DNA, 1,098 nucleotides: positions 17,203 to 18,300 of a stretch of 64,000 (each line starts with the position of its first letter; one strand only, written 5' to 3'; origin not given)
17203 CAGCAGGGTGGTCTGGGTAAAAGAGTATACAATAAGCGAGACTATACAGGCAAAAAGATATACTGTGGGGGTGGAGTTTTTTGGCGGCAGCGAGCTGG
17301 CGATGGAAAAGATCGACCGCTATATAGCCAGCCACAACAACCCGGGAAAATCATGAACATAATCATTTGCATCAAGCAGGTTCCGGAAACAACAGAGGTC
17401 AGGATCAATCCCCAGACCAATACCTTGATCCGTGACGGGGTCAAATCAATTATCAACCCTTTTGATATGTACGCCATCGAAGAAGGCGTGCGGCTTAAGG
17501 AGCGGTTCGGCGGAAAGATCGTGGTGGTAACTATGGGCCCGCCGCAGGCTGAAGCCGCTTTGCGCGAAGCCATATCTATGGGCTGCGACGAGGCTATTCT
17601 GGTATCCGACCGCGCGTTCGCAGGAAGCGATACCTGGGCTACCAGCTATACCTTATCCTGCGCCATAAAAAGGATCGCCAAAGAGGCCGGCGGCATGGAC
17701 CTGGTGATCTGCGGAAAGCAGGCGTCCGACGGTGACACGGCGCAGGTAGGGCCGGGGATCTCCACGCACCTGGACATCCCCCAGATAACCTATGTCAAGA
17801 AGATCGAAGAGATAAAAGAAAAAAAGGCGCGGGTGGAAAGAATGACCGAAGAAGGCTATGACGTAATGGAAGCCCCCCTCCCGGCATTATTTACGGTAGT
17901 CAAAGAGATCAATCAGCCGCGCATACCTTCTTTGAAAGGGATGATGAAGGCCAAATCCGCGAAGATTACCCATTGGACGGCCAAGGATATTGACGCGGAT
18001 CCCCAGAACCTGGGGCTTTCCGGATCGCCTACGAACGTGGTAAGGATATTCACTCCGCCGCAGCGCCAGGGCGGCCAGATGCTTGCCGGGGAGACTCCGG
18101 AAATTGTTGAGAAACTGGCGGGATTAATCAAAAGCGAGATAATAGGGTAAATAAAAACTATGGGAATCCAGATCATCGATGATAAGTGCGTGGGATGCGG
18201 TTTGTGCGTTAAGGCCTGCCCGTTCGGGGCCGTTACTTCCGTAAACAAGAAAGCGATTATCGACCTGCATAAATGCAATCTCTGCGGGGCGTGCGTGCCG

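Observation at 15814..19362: PilZ c-di-GMP receptor translationally coupled inside an acyl-CoA dehydrogenase / EtfB / ferredoxin-EtfA (bifurcating-type) operon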

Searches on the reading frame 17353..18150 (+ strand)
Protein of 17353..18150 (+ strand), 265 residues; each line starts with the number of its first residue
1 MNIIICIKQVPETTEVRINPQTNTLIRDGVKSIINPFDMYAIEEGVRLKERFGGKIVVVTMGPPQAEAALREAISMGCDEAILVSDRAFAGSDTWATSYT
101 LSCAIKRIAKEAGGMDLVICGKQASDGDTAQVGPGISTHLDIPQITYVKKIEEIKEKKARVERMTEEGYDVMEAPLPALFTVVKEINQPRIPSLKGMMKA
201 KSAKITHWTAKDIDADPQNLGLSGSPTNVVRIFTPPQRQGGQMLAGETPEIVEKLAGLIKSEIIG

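Call 3: search_protein_families(library=pfam, proteins=[window:17353-18150:+], max_evalue=0.01)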
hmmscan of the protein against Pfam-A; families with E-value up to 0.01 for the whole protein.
window:17353-18150:+ (265 aa): 1 family
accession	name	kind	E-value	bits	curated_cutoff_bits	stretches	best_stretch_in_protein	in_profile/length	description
PF01012.27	ETF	-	5.2e-47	160.4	26.7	1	23-212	2-180/181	Electron transfer flavoprotein domain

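Call 4: search_protein_families(library=ncbifam, proteins=[window:17353-18150:+], max_evalue=0.01)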
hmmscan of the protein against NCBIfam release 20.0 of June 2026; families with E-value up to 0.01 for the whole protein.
window:17353-18150:+ (265 aa): 6 families
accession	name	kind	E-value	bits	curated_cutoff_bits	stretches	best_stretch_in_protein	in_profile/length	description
NF040731.1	flavo_sub_EftB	exception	1.8e-96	322.5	445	1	2-261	1-256/260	electron transfer flavoprotein subunit beta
NF042971.1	AcrlCoAredClosAcrB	equivalog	7.2e-76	254.7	475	1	1-259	1-260/266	acryloyl-CoA reductase electron transfer subunit gamma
NF008998.0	PRK12342.1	equivalog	5.4e-39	134.1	338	1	1-262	1-252/254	electron transfer flavoprotein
NF002888.0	PRK03359.1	subfamily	1.6e-34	119.4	219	1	1-218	1-216/256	putative electron transfer flavoprotein FixA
TIGR04503.1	mft_etfB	hypoth_equivalog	7.4e-21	74.7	200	1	13-215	9-221/290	mycofactocin-associated electron transfer flavoprotein beta subunit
NF051844.1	ETFlavBetaProt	equivalog_domain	1.7e-05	24.4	350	1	40-198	26-172/254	electron transfer flavoprotein subunit beta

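Call 18: find_related_loci(query=window:17353-18147:+, collection=genome_contigs, flank=4500)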
Query window:17353-18147:+ (265 aa) in genome_contigs; peptide patterns used: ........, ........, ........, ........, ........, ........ (x = any residue, [..] = any of these).
600 stretches matched a pattern (row limit reached: there are more); 538 encode a relative of the query (tblastn E <= 1e-3); the best 80 are kept; 80 distinct loci.
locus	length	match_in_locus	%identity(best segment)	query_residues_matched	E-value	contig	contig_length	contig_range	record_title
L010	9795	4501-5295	83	1-265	4e-153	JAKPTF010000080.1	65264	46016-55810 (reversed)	MAG: Candidatus Omnitrophota bacterium isolate JPNA_metabat.7 k141_51636, whole genome shotgun sequence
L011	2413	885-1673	81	1-263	3e-156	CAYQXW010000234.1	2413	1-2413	MAG TPA_asm: uncultured Planctomycetales bacterium isolate SRP220891_co4_133 genome assembly, contig: NODE_85802_length_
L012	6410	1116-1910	80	1-265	3e-145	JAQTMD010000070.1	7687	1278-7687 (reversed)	MAG: Candidatus Omnitrophota bacterium isolate STA_32 NODE_20855_length_7687_cov_2.851190_Sandtown_A, whole genome shotg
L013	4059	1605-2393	79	1-263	1e-148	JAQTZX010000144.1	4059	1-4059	MAG: Candidatus Omnitrophota bacterium isolate STC_70 NODE_71156_length_4059_cov_2.728128_Sandtown_C, whole genome shotg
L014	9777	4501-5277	79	1-263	8e-144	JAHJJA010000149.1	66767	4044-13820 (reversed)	MAG: Candidatus Omnitrophota bacterium isolate Modern_marine_rock_biofilm.mb.15 Modern_marine_rock.mb.15_k141_799333, wh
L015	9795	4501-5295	77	1-265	1e-141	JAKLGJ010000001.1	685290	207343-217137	MAG: Candidatus Omnitrophota bacterium isolate RA.bin37 RA.bin37_1, whole genome shotgun sequence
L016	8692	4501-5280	78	1-264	2e-141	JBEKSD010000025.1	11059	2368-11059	MAG: Candidatus Omnitrophota bacterium isolate SPRUCE 526 SPRUCE_526_25, whole genome shotgun sequence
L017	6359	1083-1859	78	1-263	1e-140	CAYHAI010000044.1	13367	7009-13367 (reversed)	MAG TPA_asm: uncultured Planctomycetales bacterium isolate ERP119294_co2_437 genome assembly, contig: k141_176639, whole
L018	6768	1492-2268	78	1-263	1e-140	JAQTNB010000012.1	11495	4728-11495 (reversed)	MAG: Candidatus Omnitrophota bacterium isolate STA_54 NODE_11272_length_11495_cov_2.211647_Sandtown_A, whole genome shot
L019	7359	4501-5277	79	1-263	1e-140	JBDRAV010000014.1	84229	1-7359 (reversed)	MAG: Candidatus Omnitrophota bacterium isolate MEGAHIT-group-1.1018 k141_10261322, whole genome shotgun sequence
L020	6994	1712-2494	77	1-265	3e-140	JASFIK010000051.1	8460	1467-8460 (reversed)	MAG: Candidatus Omnitrophota bacterium isolate D0608S12metaG_Bin_274 D0608S12metaG_FD_scaffold_1141_c1, whole genome sho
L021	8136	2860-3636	78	1-263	1e-139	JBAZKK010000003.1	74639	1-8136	MAG: Candidatus Omnitrophota bacterium isolate SO_2017_LW4_141 scaffold_1010_c1_LW137-91_2017, whole genome shotgun sequ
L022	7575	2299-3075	78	1-263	1e-139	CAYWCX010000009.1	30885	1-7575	MAG TPA_asm: uncultured Planctomycetales bacterium isolate SRP098346_co1_343 genome assembly, contig: NODE_1030_length_3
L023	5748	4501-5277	79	1-263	2e-139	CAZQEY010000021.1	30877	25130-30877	MAG TPA_asm: uncultured Planctomycetales bacterium isolate binchicken_co178_242 genome assembly, contig: NODE_2143_lengt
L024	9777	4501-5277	78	1-263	1e-139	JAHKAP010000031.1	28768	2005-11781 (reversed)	MAG: Candidatus Omnitrophota bacterium isolate Undefined_mixed_planktonic.mb.47 Undefined_mixed_pl.mb.47_k141_491803, wh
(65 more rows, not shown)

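Call 28: search_solved_structures(query=window:17353-18147:+, max_evalue=1e-20)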
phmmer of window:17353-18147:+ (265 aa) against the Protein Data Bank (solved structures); distinct sequences matched with E-value up to 1e-20: 9.
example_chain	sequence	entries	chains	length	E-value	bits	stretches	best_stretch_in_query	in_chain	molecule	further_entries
6fah_B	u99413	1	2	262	1.2e-77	264.1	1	1-257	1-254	Caffeyl-CoA reductase-Etf complex subunit CarD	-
7koe_A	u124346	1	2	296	2.6e-74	253.1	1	2-259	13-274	Electron transfer flavoprotein, beta subunit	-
5ol2_B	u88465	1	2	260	2.6e-72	246.5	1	1-243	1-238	Electron transfer flavoprotein small subunit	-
4kpu_B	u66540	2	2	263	8.1e-66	225.3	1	1-262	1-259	Electron transfer flavoprotein alpha/beta-subunit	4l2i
7qh2_B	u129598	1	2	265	8.6e-64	218.6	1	2-259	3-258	Lactate dehydrogenase (NAD(+),ferredoxin) subunit LctB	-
2a1t_S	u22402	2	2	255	4.7e-31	111.4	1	2-255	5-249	Electron transfer flavoprotein beta-subunit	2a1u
1efv_B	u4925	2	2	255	6.8e-31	110.9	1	2-255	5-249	ELECTRON TRANSFER FLAVOPROTEIN | Electron transfer flavoprotein beta-subunit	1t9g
1efp_B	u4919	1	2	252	2.3e-27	99.3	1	3-255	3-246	PROTEIN (ELECTRON TRANSFER FLAVOPROTEIN)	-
1o94_C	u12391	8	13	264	2.1e-23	86.3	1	1-259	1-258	ELECTRON TRANSFER FLAVOPROTEIN BETA-SUBUNIT | ELECTRON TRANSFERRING FLAVOPROTEIN BETA-SUBUNIT | Electron transfer flavoprotein subunit beta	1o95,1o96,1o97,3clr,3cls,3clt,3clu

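Call 47: search_solved_structures(query=window:17353-18147:+, max_evalue=1e-25, show_alignments=5)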
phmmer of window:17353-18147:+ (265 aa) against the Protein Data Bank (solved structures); distinct sequences matched with E-value up to 1e-25: 8.
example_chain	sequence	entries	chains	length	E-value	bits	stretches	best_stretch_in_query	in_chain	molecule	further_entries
6fah_B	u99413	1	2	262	1.2e-77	264.1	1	1-257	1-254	Caffeyl-CoA reductase-Etf complex subunit CarD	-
7koe_A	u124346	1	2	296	2.6e-74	253.1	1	2-259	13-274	Electron transfer flavoprotein, beta subunit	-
5ol2_B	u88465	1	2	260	2.6e-72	246.5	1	1-243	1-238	Electron transfer flavoprotein small subunit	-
4kpu_B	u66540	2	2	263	8.1e-66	225.3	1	1-262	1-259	Electron transfer flavoprotein alpha/beta-subunit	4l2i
7qh2_B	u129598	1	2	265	8.6e-64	218.6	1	2-259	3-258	Lactate dehydrogenase (NAD(+),ferredoxin) subunit LctB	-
2a1t_S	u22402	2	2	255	4.7e-31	111.4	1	2-255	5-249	Electron transfer flavoprotein beta-subunit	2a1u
1efv_B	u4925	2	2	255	6.8e-31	110.9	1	2-255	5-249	ELECTRON TRANSFER FLAVOPROTEIN | Electron transfer flavoprotein beta-subunit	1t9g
1efp_B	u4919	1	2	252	2.3e-27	99.3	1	3-255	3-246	PROTEIN (ELECTRON TRANSFER FLAVOPROTEIN)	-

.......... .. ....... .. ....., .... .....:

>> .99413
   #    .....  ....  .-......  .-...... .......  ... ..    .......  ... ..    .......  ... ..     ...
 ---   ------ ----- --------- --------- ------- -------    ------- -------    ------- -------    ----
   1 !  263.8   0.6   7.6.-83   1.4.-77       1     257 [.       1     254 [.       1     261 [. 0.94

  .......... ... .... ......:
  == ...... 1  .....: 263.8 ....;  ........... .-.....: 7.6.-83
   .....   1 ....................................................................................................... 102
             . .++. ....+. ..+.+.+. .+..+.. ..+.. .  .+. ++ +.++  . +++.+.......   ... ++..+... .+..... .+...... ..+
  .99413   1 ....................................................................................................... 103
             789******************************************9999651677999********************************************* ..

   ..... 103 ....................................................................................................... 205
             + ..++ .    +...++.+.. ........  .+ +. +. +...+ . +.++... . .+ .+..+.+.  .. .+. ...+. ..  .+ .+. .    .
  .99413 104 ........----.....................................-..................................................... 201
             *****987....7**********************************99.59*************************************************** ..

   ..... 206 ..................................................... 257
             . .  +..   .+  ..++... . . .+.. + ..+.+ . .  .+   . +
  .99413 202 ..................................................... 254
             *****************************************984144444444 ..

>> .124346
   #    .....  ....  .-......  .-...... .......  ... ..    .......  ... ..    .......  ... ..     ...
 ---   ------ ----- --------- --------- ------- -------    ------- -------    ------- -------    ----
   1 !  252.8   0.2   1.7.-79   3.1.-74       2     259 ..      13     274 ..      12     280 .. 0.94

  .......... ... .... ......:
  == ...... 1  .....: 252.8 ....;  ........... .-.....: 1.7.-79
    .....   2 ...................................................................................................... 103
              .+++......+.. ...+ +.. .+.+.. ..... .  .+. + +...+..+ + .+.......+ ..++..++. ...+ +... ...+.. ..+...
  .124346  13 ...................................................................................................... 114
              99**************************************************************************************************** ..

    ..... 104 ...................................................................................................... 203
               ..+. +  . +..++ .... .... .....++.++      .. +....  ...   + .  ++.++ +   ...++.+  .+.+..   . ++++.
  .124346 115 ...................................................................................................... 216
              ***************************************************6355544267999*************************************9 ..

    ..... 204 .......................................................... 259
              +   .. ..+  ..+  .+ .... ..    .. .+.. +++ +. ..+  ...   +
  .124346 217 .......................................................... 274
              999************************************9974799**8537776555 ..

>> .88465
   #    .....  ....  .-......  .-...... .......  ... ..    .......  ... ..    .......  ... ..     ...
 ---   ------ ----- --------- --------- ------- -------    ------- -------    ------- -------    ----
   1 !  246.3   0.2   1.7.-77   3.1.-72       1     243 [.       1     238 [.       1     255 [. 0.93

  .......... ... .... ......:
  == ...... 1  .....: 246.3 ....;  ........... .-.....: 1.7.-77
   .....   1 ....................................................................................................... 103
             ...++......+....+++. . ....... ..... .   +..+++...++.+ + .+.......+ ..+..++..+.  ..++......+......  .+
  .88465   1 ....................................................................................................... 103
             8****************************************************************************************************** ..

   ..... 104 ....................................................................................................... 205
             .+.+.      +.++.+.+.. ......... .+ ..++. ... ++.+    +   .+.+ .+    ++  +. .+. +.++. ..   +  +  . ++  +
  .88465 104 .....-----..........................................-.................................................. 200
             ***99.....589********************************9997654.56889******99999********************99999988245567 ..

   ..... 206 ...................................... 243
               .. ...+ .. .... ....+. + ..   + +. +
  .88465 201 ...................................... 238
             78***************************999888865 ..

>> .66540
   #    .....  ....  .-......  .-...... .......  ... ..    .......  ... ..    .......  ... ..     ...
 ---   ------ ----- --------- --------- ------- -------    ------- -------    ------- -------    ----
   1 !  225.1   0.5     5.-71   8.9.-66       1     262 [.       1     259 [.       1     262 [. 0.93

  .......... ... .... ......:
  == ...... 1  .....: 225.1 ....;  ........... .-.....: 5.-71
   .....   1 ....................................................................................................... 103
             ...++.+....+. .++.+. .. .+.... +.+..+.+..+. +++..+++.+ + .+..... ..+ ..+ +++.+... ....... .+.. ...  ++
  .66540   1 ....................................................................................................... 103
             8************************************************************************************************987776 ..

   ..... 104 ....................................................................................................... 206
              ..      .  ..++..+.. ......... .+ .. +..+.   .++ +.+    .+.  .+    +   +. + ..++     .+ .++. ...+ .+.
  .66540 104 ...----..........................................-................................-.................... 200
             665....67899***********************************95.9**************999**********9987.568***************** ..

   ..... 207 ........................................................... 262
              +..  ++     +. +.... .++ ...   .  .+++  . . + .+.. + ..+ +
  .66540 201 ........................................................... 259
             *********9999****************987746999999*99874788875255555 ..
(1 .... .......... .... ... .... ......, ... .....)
